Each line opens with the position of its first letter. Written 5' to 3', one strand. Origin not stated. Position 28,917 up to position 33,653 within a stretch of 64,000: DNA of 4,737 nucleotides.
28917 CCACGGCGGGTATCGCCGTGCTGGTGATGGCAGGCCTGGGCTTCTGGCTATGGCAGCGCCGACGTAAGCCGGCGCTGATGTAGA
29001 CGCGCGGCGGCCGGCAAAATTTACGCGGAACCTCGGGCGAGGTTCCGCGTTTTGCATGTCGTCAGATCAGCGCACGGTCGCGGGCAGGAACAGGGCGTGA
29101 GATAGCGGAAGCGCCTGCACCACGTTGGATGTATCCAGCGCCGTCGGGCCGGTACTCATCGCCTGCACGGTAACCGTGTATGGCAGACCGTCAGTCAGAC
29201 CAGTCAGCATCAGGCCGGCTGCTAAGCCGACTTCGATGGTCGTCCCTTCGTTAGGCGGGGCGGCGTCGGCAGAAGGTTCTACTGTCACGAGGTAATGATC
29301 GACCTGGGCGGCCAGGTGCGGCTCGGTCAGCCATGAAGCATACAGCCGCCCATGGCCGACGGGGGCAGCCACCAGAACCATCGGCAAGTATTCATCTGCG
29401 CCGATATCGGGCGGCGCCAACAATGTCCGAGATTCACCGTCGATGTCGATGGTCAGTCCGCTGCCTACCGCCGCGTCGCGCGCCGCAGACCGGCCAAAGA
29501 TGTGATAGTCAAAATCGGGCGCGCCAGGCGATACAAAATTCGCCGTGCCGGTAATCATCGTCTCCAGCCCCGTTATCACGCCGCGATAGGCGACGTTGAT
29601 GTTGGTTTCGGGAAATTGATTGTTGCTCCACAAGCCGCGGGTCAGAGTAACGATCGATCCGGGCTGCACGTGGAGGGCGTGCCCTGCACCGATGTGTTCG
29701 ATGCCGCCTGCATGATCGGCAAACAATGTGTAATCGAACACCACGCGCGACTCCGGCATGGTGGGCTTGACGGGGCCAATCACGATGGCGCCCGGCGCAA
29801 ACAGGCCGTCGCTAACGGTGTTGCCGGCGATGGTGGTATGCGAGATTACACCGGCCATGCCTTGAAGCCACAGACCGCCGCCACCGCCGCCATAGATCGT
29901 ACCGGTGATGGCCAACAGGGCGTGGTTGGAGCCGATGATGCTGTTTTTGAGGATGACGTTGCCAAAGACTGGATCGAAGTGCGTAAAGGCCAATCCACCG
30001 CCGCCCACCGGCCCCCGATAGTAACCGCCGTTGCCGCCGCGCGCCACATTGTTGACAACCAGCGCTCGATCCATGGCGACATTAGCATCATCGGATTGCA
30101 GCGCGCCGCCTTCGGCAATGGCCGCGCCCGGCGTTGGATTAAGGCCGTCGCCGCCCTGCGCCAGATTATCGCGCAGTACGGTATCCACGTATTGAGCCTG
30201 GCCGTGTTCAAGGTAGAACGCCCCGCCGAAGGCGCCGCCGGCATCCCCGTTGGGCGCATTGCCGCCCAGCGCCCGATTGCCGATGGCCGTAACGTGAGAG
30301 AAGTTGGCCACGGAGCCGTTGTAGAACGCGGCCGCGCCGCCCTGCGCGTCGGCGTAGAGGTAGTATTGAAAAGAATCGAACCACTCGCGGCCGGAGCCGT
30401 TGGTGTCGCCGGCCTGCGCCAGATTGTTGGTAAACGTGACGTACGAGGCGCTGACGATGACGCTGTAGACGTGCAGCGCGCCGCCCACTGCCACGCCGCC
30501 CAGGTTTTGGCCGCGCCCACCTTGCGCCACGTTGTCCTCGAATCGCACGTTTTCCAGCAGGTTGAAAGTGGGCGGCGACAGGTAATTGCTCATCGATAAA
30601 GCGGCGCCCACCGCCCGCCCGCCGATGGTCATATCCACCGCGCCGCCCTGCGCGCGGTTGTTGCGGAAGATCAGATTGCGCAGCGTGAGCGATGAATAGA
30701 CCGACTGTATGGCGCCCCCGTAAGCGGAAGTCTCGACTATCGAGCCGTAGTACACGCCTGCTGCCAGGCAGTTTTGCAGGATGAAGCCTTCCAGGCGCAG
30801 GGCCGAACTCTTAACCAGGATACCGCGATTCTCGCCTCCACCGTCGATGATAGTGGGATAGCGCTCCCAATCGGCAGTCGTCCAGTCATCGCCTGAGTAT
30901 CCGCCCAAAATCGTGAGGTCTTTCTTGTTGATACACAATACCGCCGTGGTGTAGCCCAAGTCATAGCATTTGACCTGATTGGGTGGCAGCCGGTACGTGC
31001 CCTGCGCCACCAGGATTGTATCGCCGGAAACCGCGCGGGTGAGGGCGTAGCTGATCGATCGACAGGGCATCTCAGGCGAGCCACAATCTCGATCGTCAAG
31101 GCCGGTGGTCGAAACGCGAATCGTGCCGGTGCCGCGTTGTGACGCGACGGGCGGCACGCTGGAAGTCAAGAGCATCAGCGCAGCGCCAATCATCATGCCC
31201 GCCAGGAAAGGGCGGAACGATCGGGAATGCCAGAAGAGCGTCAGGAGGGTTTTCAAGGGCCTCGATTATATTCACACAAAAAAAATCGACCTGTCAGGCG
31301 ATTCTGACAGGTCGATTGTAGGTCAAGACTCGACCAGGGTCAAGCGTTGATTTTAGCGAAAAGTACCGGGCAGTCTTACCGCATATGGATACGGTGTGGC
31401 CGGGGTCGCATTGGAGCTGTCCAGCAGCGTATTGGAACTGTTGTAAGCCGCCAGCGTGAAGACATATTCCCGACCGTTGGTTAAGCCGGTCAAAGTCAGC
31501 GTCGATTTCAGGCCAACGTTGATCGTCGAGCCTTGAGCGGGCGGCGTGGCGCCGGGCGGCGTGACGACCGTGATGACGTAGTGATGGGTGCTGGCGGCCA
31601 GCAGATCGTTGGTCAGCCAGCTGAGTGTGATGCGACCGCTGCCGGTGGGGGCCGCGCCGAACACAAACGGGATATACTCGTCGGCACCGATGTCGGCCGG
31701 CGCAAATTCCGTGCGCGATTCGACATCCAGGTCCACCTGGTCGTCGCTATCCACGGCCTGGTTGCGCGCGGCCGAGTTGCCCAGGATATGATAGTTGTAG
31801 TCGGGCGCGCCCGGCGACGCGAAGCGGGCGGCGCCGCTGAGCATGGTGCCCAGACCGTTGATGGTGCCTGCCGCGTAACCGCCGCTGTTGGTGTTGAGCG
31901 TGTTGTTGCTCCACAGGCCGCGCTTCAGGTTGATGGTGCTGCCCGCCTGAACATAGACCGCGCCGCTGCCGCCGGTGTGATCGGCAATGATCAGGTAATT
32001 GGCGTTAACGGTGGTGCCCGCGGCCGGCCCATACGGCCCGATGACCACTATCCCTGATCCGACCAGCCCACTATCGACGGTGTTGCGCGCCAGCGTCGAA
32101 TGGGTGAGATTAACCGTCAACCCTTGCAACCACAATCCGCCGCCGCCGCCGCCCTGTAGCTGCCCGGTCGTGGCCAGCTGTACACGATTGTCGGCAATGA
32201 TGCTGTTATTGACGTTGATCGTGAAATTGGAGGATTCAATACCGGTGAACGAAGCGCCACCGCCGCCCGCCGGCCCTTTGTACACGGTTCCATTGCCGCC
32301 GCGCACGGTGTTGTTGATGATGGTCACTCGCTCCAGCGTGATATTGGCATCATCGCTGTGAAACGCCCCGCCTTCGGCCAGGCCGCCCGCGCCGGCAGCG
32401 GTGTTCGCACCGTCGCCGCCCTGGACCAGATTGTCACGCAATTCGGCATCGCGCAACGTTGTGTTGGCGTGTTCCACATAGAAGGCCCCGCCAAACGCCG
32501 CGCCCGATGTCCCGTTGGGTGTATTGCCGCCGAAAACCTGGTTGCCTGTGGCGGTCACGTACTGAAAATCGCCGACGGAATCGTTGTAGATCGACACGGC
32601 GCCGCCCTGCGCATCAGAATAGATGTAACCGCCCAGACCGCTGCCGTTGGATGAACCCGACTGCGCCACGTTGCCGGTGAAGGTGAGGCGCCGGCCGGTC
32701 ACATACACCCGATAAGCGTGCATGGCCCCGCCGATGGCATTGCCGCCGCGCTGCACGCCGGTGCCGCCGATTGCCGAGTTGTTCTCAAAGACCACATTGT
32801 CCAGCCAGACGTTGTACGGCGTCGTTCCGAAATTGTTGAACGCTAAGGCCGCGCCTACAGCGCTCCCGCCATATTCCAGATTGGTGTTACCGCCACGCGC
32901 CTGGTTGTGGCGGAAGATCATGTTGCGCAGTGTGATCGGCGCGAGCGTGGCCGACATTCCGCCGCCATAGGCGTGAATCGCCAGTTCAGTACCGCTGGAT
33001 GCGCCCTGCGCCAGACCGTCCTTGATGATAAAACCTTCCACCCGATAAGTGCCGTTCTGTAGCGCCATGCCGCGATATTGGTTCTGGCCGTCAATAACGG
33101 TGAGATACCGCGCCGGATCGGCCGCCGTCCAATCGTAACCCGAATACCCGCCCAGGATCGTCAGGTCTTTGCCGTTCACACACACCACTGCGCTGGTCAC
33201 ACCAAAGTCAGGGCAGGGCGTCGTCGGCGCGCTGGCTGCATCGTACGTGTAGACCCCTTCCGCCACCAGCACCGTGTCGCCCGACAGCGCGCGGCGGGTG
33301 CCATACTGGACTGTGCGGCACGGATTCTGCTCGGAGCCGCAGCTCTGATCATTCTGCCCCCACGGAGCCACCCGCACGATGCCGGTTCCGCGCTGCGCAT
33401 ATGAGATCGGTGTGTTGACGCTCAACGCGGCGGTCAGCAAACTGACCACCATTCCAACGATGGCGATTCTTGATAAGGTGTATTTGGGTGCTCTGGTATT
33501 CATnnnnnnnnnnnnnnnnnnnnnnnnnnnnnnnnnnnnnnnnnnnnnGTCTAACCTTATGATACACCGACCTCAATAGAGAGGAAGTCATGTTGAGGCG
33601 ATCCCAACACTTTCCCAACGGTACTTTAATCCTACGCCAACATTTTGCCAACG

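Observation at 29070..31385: Five secreted enzymes of unrelated fold end in the same short tail: hydrophobic-x-L-P-x(3-6)-R-stop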

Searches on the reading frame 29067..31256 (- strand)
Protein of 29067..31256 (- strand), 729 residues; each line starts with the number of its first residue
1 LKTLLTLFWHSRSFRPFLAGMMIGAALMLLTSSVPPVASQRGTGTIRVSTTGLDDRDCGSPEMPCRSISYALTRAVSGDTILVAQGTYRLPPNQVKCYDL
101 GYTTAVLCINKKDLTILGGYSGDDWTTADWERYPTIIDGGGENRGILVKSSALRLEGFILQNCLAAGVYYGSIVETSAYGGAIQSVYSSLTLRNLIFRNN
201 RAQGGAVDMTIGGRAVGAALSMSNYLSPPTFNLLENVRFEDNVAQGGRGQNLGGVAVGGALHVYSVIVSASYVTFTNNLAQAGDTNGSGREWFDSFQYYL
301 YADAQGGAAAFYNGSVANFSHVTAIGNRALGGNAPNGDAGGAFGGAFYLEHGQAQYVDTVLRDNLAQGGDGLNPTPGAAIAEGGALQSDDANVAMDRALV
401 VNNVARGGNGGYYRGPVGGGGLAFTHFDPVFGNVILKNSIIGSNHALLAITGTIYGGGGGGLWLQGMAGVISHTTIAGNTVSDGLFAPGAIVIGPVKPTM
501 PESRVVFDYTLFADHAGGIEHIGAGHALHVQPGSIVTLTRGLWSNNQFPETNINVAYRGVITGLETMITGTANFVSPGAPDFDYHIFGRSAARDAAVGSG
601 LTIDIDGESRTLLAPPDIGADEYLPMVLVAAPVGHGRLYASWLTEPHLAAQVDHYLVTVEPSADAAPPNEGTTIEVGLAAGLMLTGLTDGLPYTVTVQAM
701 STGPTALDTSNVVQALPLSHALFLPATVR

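Call 5: search_protein_families(library=pfam, proteins=[window:29067-31256:-], max_evalue=0.01)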
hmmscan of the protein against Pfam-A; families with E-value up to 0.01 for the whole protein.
window:29067-31256:- (729 aa): 2 families
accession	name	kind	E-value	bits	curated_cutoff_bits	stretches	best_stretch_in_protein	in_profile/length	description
PF00041.27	fn3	-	0.0001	22.9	25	1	632-703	10-72/84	Fibronectin type III domain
PF07602.17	DUF1565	-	0.00029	20.7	20.3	1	54-217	5-171/257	Protein of unknown function (DUF1565)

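Call 6: search_protein_families(library=ncbifam, proteins=[window:29067-31256:-], max_evalue=0.1)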
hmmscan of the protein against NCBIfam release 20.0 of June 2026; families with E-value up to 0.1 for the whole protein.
window:29067-31256:- (729 aa): 2 families
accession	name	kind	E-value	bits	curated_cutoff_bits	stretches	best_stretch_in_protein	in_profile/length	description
NF047854.1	LIC10774_subfam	equivalog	0.0016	17.5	380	1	53-89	68-104/358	LIC10774/LIC10365 family surface protein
NF041518.1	choice_anch_Q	domain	0.024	14.9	25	1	583-623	16-57/58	choice-of-anchor Q domain-containing protein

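Call 8: find_homologous_proteins(query=window:29067-31256:-, max_evalue=0.00001)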
Query window:29067-31256:- (729 aa): 129 proteins with E <= 0.00001 among 8000 candidates; the best 120 are listed.
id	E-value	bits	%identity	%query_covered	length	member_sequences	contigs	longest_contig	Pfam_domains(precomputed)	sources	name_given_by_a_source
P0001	0.0e+0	1543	93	100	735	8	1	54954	PF07602.18,PF22842.4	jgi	jgi:hypothetical protein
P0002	0.0e+0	1058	67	96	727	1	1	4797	-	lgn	-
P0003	1.2e-201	690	49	99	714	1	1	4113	PF00041.28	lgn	-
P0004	3.7e-200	685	49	98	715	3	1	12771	PF00041.28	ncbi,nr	ncbi:MAG: fibronectin type III domain-containing protein [Thermoflexales bacterium]|nr:fibronectin t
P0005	5.0e-199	681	50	97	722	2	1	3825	PF00041.28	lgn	-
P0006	4.7e-198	678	48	98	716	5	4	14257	-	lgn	-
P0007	9.9e-198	677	48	98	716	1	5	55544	PF22842.4,PF00041.28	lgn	-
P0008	5.7e-196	671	50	100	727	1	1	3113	PF00041.28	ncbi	-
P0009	4.7e-195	668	47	98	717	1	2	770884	PF00041.28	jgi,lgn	-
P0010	1.1e-194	667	49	97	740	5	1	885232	PF00041.28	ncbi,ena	-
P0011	6.5e-194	664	51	95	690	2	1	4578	PF00041.28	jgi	-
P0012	1.2e-193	663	49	97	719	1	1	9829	PF00041.28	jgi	jgi:hypothetical protein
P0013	1.1e-187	644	48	98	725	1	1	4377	PF00041.28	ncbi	-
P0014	4.5e-184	632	49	95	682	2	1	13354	PF00041.28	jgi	jgi:hypothetical protein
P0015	9.9e-184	631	47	99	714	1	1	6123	PF00041.28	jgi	jgi:hypothetical protein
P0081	5.7e-90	321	37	83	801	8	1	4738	PF00395.26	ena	-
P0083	8.1e-89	317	37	80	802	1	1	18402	PF00395.26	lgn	-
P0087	7.1e-86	307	37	83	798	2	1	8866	PF00395.26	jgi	jgi:hypothetical protein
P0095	9.2e-83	297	35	85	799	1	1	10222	PF00395.26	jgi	jgi:hypothetical protein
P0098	3.2e-82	295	35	85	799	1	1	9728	PF00395.26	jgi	jgi:S-layer family protein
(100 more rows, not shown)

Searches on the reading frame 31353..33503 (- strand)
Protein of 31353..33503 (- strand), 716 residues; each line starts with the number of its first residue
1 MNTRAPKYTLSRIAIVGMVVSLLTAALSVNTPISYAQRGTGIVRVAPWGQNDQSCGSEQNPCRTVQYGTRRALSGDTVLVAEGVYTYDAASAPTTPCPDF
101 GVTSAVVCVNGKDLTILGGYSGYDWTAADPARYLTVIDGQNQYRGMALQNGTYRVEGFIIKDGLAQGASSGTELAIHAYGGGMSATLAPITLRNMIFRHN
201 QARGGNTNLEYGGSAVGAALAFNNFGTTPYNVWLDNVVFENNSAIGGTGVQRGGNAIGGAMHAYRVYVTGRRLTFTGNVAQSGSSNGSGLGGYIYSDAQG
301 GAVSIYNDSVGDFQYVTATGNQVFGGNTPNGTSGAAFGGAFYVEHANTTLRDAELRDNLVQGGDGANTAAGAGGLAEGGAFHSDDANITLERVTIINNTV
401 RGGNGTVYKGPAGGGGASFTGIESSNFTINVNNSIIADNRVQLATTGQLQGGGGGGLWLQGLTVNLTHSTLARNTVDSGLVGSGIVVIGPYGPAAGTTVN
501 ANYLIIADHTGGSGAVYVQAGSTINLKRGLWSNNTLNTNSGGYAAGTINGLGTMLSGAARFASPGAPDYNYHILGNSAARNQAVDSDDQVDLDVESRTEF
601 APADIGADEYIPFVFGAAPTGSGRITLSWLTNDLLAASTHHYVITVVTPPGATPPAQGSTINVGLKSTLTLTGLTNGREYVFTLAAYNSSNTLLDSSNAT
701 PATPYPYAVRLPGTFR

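Call 5: search_protein_families(library=pfam, proteins=[window:31353-33503:-], max_evalue=0.01)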
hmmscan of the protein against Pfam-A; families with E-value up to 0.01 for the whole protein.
window:31353-33503:- (716 aa): 1 family
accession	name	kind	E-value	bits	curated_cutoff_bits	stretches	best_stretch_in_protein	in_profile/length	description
PF00041.27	fn3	-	5.4e-05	23.8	25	1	621-692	12-74/84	Fibronectin type III domain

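Call 6: search_protein_families(library=ncbifam, proteins=[window:31353-33503:-], max_evalue=0.1)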
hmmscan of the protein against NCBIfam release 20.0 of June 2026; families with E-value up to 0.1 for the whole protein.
window:31353-33503:- (716 aa): 0 families
